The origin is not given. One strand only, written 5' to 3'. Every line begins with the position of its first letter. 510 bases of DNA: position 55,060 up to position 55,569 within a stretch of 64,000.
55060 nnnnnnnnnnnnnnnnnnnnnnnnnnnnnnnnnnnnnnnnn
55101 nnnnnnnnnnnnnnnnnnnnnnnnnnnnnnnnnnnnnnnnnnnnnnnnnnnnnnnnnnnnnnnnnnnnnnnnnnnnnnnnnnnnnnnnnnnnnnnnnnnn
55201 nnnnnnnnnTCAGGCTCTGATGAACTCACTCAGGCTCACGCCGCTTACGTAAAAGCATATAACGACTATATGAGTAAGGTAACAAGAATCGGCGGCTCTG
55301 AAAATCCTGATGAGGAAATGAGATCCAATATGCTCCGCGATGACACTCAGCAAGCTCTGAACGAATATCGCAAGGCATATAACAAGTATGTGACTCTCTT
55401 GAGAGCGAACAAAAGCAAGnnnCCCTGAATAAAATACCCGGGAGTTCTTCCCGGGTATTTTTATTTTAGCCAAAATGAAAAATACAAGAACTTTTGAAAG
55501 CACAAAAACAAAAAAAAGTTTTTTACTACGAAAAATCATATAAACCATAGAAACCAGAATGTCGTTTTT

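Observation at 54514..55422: Glycine-zipper-rich membrane/secreted protein ending in a domain shared with its 873-aa neighbour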

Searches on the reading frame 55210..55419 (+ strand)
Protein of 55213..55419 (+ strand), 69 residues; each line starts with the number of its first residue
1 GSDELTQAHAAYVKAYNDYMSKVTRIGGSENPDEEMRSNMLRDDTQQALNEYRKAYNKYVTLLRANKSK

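Call 16: search_protein_families(library=pfam, proteins=[window:55213-55419:+], max_evalue=10)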
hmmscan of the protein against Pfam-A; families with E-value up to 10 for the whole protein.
seq(69 aa): 3 families
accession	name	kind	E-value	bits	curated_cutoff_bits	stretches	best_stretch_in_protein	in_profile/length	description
PF23615.1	Chromo_MIT1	-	0.019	15.9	27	1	4-20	65-81/82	MIT1 Chromo domain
PF14523.12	Syntaxin_2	-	0.05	14.1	26.5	1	5-66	42-104/134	Syntaxin-like protein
PF22715.1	SNaCT9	-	0.053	14.3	27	1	2-61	52-117/137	Short NACHT-associated C-Terminal domain, family 9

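Call 18: find_homologous_proteins(query=A2, max_evalue=0.01)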
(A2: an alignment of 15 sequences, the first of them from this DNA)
Query A2 (15 sequences) (70 aa, profile of the alignment): 5 proteins with E <= 0.01 among 119 candidates.
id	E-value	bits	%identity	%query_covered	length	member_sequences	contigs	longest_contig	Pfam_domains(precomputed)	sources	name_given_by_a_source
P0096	9.0e-33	130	67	99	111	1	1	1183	-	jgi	jgi:hypothetical protein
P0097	2.7e-31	125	71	99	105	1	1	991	-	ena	-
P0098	4.8e-20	89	74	67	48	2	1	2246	-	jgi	-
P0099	4.4e-15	73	36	83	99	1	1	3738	-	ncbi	ncbi:MAG: hypothetical protein ACOYXC_01880, partial [Candidatus Rifleibacteriota bacterium]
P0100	4.0e-14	70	43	87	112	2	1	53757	-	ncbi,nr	ncbi:MAG: hypothetical protein CVV42_12260 [Candidatus Riflebacteria bacterium HGW-Riflebacteria-2]|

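Call 28: search_protein_representatives(alignment_id=A2)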
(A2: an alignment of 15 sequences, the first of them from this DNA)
Query: 15 sequences, 70 profile positions. Proteins with E-value up to 0.001 (for the whole library): 38; up to 1e-10: 12; up to 1e-30: 1. The best 38 are listed.
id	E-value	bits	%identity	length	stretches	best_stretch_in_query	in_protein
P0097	8.5e-32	125.3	-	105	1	2-70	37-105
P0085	5.3e-30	119.5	-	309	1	2-70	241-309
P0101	5.1e-29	116.4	-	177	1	2-70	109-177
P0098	1.5e-20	89.2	-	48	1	23-70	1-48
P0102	1.3e-16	76.6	-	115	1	2-52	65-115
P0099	1.4e-15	73.3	-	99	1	2-70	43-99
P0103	3.5e-12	62.4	-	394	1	5-70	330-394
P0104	5.4e-12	61.8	-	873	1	2-70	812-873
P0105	7.8e-12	61.3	-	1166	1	2-70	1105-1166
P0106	1.4e-11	60.5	-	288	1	2-68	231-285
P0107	1.5e-11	60.4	-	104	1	5-67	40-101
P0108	4.2e-11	58.9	-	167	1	2-69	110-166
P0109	1.2e-09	54.3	-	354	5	3-33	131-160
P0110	8.5e-08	48.4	-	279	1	2-67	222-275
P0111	2.8e-07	46.7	-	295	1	4-63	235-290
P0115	1.2e-05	41.5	-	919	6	4-61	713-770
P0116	4.0e-05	39.8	-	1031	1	4-66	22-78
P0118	5.8e-05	39.3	-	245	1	4-67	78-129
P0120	6.6e-05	39.1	-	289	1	3-63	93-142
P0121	1.0e-04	38.5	-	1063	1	4-66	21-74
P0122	1.7e-04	37.8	-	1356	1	4-68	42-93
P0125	1.8e-04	37.7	-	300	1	5-65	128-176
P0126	2.3e-04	37.4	-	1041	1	5-66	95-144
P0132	8.9e-04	35.5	-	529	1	5-67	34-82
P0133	9.6e-04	35.4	-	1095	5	9-60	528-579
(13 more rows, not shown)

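Call 30: search_protein_families(library=pfam, proteins=[P0109, P0115, P0116, P0121, P0122, P0126, P0133, P0118, P0120, P0132], max_evalue=0.001)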
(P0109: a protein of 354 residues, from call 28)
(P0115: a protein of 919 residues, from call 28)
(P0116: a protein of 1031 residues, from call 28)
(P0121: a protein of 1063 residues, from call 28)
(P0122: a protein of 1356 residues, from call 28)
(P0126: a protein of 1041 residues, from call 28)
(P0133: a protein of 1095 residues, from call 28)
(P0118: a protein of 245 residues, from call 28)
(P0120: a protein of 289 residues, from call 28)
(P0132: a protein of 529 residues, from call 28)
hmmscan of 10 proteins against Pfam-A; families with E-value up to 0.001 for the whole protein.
P0109 (354 aa): 0 families

P0115 (919 aa): 11 families
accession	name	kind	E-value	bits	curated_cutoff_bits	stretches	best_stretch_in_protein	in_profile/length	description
PF13424.12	TPR_12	-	6.5e-27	94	30.1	4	741-810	5-76/77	Tetratricopeptide repeat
PF07719.23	TPR_2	-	5.5e-18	64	27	0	464-484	6-26/34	Tetratricopeptide repeat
PF14938.12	SNAP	-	1.3e-13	51.6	25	2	513-611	49-147/282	Soluble NSF attachment protein, SNAP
PF11473.13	B2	-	7.1e-10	39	25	0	670-696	34-59/73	RNA binding protein B2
PF23953.1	TPR_COPA_B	-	4.8e-08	33.3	33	0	455-486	70-101/181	COPA/B TPR domain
PF00515.34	TPR_1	-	4.8e-08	32.9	27.8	0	464-484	6-26/34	Tetratricopeptide repeat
PF13401.12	AAA_22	-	4.8e-07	30.6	27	1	20-111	8-97/130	AAA domain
PF25557.1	GAUT_1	-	1.1e-06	29.2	22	0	603-632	32-61/77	Galacturonosyltransferase domain 1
PF17874.7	TPR_MalT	-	3.5e-05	23.7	45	0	424-570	45-192/336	MalT-like TPR region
PF23387.2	TPR_IFT80_172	-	6.8e-05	23.2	25.6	0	745-814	5-76/147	IFT80/172/WDR35/WDR19 TPR domain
PF20703.3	nSTAND1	-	0.00013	22.2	27.1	0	2-135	18-160/379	Novel STAND NTPase 1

P0116 (1031 aa): 0 families

P0121 (1063 aa): 0 families

P0122 (1356 aa): 0 families

P0126 (1041 aa): 1 family
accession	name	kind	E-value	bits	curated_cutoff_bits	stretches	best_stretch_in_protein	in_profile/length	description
PF01752.23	Peptidase_M9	-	1.4e-05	25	26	0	493-532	163-202/289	Collagenase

P0133 (1095 aa): 8 families
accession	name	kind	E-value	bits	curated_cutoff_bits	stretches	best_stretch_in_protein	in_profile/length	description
PF13424.12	TPR_12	-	5.4e-24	84.6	30.1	5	271-335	5-71/77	Tetratricopeptide repeat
PF07719.23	TPR_2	-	5.7e-16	57.7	27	0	551-575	3-27/34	Tetratricopeptide repeat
PF13432.12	TPR_16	-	3.6e-11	43.7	32.7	1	314-375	2-57/65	Tetratricopeptide repeat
PF14938.12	SNAP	-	8.2e-10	39.1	25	0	555-654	80-180/282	Soluble NSF attachment protein, SNAP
PF12770.12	CHAT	-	9.2e-10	38.9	24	1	943-1031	3-86/289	CHAT domain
PF00515.34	TPR_1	-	6.6e-08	32.5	27.8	0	551-575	3-27/34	Tetratricopeptide repeat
PF13414.12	TPR_11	-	8.3e-08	32.2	26.8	0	637-655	2-20/42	TPR repeat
PF13428.12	TPR_14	-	4e-06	27.4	23.5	0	552-576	4-28/44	Tetratricopeptide repeat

P0118 (245 aa): 0 families

P0120 (289 aa): 1 family
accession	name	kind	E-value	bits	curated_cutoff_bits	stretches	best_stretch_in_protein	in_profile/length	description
PF08238.18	Sel1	-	7.3e-13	48.9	30.7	2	241-275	2-36/36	Sel1 repeat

P0132 (529 aa): 0 families

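Call 32: search_solved_structures(query=A2, max_evalue=10, show_alignments=3)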
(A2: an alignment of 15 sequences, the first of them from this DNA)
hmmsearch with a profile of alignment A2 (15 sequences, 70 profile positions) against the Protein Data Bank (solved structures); distinct sequences matched with E-value up to 10: 4.
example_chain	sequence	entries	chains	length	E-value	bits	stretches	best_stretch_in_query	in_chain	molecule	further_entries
5kc1_C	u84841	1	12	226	0.33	14.4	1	18-54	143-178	Autophagy-related protein 38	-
1w3b_A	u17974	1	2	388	0.9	13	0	42-56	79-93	UDP-N-ACETYLGLUCOSAMINE--PEPTIDE N-ACETYLGLUCOSAMINYLTRANSFERASE 110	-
6eou_A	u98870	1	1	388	0.92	13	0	42-56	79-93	UDP-N-acetylglucosamine--peptide N-acetylglucosaminyltransferase 110 kDa subunit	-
3ahm_A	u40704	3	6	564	1.2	12.6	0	51-70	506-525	Oligopeptidase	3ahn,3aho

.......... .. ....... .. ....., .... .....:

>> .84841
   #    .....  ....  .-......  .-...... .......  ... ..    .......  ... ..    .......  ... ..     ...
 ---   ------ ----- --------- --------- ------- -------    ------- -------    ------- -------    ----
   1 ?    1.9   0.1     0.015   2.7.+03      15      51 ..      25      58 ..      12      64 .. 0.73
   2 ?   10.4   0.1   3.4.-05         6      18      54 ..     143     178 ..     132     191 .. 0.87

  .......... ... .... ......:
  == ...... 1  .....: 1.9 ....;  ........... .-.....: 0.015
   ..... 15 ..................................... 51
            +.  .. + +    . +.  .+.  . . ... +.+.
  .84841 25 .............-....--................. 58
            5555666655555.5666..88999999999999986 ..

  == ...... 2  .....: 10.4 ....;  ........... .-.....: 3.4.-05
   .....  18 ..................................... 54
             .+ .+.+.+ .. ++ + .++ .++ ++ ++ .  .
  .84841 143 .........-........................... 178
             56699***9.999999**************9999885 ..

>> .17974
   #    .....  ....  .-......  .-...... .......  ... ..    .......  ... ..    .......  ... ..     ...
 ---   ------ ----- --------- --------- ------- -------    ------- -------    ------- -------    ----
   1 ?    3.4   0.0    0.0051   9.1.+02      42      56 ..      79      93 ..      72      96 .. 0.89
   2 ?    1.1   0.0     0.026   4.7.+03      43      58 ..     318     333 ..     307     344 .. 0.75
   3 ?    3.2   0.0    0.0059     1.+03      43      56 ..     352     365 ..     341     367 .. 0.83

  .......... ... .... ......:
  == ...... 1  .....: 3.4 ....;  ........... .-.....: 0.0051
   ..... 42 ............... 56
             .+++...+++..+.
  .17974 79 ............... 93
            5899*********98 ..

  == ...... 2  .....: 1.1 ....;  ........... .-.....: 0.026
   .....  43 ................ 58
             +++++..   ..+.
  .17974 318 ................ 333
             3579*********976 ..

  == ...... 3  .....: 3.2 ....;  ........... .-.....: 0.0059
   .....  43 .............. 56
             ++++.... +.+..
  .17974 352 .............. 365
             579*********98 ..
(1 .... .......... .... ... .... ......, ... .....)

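Call 36: list_cluster_members(proteins=[P0103, P0109, P0116, P0118, P0120, P0121, P0122, P0125, P0132, P0110])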
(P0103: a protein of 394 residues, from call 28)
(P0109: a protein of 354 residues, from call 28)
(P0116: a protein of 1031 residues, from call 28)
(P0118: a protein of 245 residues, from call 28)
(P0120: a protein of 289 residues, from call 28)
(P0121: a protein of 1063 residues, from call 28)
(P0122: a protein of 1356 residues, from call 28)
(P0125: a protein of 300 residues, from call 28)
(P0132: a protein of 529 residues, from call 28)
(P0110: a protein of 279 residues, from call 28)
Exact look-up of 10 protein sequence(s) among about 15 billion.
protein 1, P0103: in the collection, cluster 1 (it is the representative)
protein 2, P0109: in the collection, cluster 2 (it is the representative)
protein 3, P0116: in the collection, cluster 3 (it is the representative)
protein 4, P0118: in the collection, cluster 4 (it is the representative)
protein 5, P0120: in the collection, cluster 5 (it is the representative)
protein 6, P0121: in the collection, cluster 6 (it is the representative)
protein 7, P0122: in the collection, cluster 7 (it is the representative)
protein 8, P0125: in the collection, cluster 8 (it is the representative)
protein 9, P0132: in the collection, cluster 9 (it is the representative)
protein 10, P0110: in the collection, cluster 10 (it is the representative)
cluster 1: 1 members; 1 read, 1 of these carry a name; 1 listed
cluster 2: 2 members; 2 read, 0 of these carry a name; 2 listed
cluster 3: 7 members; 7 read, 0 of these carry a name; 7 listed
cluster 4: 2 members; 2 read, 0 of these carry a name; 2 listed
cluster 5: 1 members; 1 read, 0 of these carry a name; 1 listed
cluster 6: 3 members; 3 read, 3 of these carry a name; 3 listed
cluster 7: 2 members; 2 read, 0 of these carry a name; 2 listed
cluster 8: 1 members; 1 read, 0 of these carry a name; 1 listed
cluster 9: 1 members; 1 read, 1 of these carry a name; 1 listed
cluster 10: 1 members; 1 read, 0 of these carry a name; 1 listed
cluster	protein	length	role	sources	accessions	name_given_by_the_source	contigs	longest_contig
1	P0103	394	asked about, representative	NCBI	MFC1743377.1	hypothetical protein ACFL35_05230 [Candidatus Riflebacteria bacterium]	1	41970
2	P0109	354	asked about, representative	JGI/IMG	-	-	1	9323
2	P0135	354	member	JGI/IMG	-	-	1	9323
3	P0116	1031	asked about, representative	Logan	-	-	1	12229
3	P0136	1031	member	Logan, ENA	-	-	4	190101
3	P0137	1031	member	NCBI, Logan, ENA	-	-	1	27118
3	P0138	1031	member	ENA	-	-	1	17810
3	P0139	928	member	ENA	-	-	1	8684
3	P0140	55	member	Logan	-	-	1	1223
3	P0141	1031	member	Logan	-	-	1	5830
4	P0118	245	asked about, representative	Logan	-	-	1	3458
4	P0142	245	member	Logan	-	-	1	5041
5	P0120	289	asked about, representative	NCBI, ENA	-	-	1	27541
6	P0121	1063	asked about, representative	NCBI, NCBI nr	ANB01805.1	hypothetical protein ECTOBSL9_1011 [Ectothiorhodospira sp. BSL-9]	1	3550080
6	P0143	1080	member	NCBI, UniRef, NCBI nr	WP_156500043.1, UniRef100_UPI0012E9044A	hypothetical protein [Ectothiorhodospira sp. BSL-9] | hypothetical protein n=1 Tax=Ectothiorhodospira sp. BSL-9 TaxID=1442136 ...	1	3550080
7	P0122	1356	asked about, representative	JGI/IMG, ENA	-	-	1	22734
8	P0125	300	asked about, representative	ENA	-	-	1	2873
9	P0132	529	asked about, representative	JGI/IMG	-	hypothetical protein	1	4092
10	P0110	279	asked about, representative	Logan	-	-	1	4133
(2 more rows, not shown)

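Call 39: find_homologous_proteins(query=A4, max_evalue=0.01)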
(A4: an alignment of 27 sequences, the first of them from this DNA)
Query A4 (27 sequences) (70 aa, profile of the alignment): 1 proteins with E <= 0.01 among 228 candidates.
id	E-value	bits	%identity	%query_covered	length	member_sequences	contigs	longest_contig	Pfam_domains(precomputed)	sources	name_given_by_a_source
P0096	1.6e-17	81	67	99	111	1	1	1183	-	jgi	jgi:hypothetical protein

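Call 40: find_encoding_contigs(protein=P0136, flank=8000, max_places=1)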
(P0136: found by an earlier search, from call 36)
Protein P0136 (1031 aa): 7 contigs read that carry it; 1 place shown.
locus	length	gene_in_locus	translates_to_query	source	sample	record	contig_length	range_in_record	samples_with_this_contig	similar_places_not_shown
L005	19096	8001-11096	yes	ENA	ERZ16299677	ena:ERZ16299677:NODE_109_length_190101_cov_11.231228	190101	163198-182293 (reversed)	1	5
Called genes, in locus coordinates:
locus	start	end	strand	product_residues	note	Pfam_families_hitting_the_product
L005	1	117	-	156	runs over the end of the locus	PF02810:SEC-C (weak), PF17775:YchJ_M-like, PF02810:SEC-C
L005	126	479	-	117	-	PF02579:Nitro_FeMo-Co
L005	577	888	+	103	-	PF02627:CMD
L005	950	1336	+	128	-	PF01042:Ribonuc_L-PSP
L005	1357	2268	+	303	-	PF18306:LDcluster4, PF03641:Lysine_decarbox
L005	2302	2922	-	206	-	-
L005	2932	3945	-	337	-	PF02470:MlaD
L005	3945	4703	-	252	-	PF00005:ABC_tran, PF13304:AAA_21 (faint)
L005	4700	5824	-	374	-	PF01740:STAS (faint), PF13466:STAS_2, PF02405:MlaE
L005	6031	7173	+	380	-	-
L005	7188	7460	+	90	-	-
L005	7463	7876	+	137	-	-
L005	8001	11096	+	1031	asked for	-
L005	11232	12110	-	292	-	PF08447:PAS_3, PF13487:HD_5, PF01966:HD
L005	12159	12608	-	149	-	PF00072:Response_reg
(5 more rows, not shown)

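Call 44: search_protein_families(library=ncbifam, proteins=[P0116, P0109, P0122], max_evalue=0.1)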
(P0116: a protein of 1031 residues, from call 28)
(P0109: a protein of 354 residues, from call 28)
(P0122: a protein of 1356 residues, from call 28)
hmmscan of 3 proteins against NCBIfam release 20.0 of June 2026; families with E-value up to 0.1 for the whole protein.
P0116 (1031 aa): 1 family
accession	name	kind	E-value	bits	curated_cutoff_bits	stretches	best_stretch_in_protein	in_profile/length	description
NF045524.1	MXAN_6640_HExxH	subfamily_domain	8.1e-13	48.7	140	1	364-594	21-241/290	MXAN_6640 family putative metalloprotease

P0109 (354 aa): 3 families
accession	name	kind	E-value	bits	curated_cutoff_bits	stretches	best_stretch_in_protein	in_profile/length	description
NF033632.1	SLATT_4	domain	0.0035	17.2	55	0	40-96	75-131/154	SLATT domain-containing protein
NF010209.0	PRK13676.1-1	equivalog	0.0088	16.7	130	0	45-88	32-75/113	YlbF/YmcA family competence regulator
TIGR00762.1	DegV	domain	0.038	13.2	99.7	0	233-281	41-91/276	DegV family EDD domain-containing protein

P0122 (1356 aa): 2 families
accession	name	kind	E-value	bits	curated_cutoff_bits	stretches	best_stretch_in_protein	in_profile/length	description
TIGR02800.1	propeller_TolB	equivalog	0.00042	19.4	343.15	1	179-326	212-360/418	Tol-Pal system beta propeller repeat protein TolB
NF045524.1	MXAN_6640_HExxH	subfamily_domain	0.0062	16.3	140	1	710-861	110-237/290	MXAN_6640 family putative metalloprotease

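Call 68: predict_structure(protein=P0109)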
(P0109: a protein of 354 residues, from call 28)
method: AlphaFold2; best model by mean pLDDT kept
length: 354 residues; sequences in the alignment: 1
mean_pLDDT: 69.1   pTM: 0.26
mean pLDDT of the five models: 69.1, 68.7, 68.2, 63.3, 62.2
residues with pLDDT >= 90: 16; 70-90: 204; 50-70: 63; < 50: 71
segments of 3 or more residues with pLDDT < 50: 1-4, 27-46, 105-128, 183-190, 247-254, 279-281, 327-330
pLDDT, mean of each block of 10 residues (from residue 1): 56 76 55 34 54 86 80 82 90 84 46 29 38 81 85 77 83 80 44 78 87 79 87 89 63 56 71 56 60 81 81 76 55 66 75 68
secondary structure, 60 per line:
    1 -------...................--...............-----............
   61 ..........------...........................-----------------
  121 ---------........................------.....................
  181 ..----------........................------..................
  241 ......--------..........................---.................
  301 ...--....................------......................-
elements in order: H8-26 H29-43 H49-70 H77-103 H130-153 H160-182 H193-216 H223-246 H255-280 H284-303 H306-325 H332-353
